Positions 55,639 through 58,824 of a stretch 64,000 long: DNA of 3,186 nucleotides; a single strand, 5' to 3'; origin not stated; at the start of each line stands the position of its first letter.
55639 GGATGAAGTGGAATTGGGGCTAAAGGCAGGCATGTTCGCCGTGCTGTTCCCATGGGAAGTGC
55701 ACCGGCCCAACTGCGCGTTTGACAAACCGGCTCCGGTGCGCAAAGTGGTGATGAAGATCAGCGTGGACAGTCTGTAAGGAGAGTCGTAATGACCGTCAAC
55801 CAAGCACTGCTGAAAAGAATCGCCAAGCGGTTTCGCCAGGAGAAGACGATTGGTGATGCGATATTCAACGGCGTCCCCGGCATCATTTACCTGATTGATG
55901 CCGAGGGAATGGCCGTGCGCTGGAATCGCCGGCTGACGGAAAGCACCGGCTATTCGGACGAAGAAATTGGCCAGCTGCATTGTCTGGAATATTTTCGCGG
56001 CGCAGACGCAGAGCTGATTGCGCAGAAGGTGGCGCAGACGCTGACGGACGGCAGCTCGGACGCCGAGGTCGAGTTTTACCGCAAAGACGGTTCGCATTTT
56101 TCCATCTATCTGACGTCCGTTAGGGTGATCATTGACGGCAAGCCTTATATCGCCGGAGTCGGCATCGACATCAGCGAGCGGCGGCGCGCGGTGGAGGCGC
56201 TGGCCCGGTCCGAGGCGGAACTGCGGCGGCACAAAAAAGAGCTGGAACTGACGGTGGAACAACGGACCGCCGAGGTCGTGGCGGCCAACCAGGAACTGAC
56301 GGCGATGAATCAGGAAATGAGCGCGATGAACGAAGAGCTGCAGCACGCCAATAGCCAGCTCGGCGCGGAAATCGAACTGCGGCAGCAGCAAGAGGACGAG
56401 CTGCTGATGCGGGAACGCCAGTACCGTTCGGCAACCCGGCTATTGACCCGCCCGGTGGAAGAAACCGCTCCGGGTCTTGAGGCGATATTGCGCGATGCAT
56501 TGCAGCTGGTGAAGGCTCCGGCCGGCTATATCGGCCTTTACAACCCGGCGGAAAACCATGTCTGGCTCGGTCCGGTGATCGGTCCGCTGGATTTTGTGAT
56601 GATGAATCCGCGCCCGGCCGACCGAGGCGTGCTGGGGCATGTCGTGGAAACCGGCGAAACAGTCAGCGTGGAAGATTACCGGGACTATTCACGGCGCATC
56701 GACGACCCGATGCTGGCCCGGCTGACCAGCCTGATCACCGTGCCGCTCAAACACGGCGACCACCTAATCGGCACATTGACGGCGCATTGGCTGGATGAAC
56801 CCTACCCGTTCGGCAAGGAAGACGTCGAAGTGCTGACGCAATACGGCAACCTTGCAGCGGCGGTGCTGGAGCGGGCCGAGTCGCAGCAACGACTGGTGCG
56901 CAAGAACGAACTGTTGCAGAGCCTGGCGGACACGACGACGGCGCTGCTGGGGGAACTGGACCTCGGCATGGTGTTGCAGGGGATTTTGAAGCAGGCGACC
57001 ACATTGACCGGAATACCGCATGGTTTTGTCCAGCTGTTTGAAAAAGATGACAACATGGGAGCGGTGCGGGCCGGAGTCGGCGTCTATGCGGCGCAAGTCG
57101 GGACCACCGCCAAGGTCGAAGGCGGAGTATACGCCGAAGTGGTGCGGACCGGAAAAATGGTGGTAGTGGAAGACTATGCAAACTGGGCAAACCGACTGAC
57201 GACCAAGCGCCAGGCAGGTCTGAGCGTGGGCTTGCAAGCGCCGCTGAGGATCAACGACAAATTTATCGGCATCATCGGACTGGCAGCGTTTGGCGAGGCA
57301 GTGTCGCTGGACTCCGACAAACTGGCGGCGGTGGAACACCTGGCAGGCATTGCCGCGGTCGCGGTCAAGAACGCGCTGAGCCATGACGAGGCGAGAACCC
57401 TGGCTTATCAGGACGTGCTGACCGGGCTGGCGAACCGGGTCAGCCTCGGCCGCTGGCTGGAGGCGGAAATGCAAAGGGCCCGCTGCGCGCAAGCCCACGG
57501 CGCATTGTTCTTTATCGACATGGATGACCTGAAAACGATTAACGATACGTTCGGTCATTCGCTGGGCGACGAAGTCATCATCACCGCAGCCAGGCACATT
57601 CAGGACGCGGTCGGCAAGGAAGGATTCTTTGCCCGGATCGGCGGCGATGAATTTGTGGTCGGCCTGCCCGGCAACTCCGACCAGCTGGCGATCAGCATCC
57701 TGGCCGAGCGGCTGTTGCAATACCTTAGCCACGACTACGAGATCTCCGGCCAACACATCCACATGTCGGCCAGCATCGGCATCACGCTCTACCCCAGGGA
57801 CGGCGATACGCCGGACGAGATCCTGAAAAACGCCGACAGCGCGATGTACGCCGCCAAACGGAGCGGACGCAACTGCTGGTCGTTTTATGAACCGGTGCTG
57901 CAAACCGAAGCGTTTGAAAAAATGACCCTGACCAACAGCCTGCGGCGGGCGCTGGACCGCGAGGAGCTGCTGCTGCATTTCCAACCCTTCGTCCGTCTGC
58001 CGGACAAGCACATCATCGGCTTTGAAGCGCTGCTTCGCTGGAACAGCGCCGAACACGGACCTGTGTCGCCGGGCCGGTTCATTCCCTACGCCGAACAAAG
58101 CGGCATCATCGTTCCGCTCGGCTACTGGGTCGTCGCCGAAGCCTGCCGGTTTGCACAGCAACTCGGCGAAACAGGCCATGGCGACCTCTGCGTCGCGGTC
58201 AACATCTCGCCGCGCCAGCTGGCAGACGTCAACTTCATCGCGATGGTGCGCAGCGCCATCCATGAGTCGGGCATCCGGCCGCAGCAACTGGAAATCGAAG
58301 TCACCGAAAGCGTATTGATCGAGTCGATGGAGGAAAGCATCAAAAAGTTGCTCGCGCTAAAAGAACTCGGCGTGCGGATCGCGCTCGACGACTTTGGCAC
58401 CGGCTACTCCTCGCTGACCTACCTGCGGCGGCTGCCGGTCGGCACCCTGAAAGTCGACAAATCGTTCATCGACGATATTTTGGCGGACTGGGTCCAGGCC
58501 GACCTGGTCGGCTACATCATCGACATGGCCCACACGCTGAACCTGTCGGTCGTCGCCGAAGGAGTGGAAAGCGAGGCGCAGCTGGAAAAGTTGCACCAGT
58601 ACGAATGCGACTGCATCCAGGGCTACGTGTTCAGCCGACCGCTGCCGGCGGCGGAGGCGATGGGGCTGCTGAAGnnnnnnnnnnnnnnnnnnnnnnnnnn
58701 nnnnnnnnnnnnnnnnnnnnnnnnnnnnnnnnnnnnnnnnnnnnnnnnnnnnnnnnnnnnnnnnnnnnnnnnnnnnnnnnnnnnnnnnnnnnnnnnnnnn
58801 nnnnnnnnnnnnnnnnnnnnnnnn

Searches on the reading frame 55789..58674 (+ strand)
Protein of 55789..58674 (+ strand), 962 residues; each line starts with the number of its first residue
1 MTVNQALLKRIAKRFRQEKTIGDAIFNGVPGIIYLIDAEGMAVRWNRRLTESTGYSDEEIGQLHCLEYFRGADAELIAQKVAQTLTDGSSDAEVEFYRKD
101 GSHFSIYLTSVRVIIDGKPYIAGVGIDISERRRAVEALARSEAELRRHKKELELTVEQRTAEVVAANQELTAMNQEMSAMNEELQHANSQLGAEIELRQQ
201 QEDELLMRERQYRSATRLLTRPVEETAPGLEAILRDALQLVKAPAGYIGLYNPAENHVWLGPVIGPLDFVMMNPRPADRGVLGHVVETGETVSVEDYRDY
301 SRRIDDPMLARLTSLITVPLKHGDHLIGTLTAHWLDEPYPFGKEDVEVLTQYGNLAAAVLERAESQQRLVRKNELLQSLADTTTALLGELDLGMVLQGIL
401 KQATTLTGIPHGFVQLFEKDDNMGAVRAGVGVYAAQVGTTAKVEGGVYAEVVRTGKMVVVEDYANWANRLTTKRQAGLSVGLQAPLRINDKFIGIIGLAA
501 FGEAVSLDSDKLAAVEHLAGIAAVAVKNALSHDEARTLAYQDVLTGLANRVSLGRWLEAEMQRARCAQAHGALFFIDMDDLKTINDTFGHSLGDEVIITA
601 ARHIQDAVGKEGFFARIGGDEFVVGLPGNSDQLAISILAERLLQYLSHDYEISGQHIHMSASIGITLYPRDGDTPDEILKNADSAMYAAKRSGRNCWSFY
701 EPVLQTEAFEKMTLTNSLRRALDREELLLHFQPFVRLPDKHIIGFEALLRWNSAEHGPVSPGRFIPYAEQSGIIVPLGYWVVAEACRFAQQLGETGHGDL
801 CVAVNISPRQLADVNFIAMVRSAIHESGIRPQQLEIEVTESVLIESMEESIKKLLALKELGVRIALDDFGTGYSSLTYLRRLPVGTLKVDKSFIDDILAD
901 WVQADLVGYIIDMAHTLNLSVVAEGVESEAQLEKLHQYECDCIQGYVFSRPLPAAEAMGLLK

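Call 30: list_cluster_members(proteins=[window:55789-58674:+, window:3275-5341:+, window:9019-10404:+, window:34101-35414:+, window:29428-30630:+, window:49776-51092:+, window:477-1586:+, window:58760-59023:-])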
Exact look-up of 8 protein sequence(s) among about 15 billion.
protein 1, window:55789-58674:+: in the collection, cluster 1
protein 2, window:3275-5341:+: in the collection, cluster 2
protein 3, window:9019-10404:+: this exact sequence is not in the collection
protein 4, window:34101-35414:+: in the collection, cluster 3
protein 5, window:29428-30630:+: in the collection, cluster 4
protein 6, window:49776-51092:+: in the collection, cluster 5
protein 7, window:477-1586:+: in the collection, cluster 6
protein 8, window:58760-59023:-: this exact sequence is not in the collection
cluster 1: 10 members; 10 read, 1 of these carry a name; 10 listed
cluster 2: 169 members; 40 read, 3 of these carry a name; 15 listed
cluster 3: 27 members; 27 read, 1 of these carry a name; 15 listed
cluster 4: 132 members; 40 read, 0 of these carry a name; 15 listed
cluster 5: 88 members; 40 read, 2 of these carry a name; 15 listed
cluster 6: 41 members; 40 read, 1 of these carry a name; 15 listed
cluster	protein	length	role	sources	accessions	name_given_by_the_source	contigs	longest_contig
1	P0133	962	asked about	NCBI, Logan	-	-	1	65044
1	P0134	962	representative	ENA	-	-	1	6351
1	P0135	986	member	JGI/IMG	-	diguanylate cyclase (GGDEF)-like protein/PAS domain S-box-containing protein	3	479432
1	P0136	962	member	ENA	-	-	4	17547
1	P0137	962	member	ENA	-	-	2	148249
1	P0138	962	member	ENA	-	-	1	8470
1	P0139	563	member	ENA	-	-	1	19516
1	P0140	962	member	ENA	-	-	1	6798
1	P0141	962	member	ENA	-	-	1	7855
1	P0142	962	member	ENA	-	-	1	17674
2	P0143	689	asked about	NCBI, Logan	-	-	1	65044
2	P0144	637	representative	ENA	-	-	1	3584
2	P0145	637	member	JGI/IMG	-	PAS domain S-box-containing protein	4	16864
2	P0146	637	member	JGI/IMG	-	PAS domain S-box-containing protein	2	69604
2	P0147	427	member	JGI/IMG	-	transcriptional regulator with PAS, ATPase and Fis domain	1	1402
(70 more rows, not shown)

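Call 73: find_encoding_contigs(protein=P0137, flank=10000, max_places=3)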
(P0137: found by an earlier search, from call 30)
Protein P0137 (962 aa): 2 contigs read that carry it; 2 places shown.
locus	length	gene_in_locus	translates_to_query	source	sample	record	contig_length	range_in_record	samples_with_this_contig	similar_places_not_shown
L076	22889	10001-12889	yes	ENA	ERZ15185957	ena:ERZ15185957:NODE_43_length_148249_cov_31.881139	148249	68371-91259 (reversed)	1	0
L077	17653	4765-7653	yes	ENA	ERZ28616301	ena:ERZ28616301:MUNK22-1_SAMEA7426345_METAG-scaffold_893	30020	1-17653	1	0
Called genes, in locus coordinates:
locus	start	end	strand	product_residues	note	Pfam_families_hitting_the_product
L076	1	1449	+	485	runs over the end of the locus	PF00512:HisKA, PF02518:HATPase_c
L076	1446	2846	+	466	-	PF00072:Response_reg, PF00158:Sigma54_activat, PF14532:Sigma54_activ_2, PF25601:AAA_lid_14, PF02954:HTH_8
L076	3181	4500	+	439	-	PF02667:SCFA_trans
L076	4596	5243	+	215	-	PF01144:CoA_trans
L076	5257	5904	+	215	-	PF01144:CoA_trans, PF13336:AcetylCoA_hyd_C (weak)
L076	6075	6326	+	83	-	PF07927:HicA_toxin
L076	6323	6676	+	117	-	PF05534:HicB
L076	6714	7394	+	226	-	PF02254:TrkA_N (faint), PF02826:2-Hacid_dh_C (faint), PF03446:NAD_binding_2 (weak), PF03807:F420_oxidored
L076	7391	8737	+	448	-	PF00349:Hexokinase_1, PF03727:Hexokinase_2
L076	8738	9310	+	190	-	PF03352:Adenine_glyco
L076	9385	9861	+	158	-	PF04074:DUF386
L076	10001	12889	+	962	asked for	PF00989:PAS (weak), PF08448:PAS_4 (weak), PF13426:PAS_9, PF01590:GAF, PF13185:GAF_2, PF00990:GGDEF, PF00563:EAL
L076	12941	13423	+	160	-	-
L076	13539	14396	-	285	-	PF00190:Cupin_1 (weak), PF06249:EutQ (faint), PF02311:AraC_binding (faint), PF12973:Cupin_7 (faint), PF19480:DUF6016 (faint), PF07883:Cupin_2, PF00190:Cupin_1 (weak), PF07883:Cupin_2, +1 more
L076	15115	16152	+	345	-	PF03480:DctP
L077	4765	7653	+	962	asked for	PF00989:PAS (weak), PF08448:PAS_4 (weak), PF13426:PAS_9, PF01590:GAF, PF13185:GAF_2, PF00990:GGDEF, PF00563:EAL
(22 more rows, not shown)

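Call 74: find_encoding_contigs(protein=P0135, flank=10000, max_places=3)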
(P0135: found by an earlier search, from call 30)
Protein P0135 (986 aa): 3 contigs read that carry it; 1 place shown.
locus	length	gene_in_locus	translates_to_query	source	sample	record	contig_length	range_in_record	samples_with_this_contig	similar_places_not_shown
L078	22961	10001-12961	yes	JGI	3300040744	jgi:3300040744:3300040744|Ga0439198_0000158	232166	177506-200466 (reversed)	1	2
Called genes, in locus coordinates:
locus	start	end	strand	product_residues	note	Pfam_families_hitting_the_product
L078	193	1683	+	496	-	PF00512:HisKA, PF02518:HATPase_c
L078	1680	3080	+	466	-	PF00072:Response_reg, PF00158:Sigma54_activat, PF14532:Sigma54_activ_2, PF25601:AAA_lid_14, PF02954:HTH_8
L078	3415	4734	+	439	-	PF02667:SCFA_trans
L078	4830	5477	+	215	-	PF01144:CoA_trans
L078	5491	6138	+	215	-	PF01144:CoA_trans, PF13336:AcetylCoA_hyd_C (weak)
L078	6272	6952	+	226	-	PF02254:TrkA_N (faint), PF03446:NAD_binding_2 (weak), PF03807:F420_oxidored (weak)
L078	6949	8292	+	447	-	PF00349:Hexokinase_1, PF03727:Hexokinase_2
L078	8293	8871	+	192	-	PF03352:Adenine_glyco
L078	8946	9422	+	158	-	PF04074:DUF386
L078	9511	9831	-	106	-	-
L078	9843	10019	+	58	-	-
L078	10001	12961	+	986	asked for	PF00989:PAS (weak), PF13426:PAS_9, PF01590:GAF, PF13185:GAF_2, PF01590:GAF, PF13185:GAF_2, PF00990:GGDEF, PF00563:EAL, +2 more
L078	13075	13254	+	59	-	-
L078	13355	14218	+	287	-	-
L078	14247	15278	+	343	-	PF03480:DctP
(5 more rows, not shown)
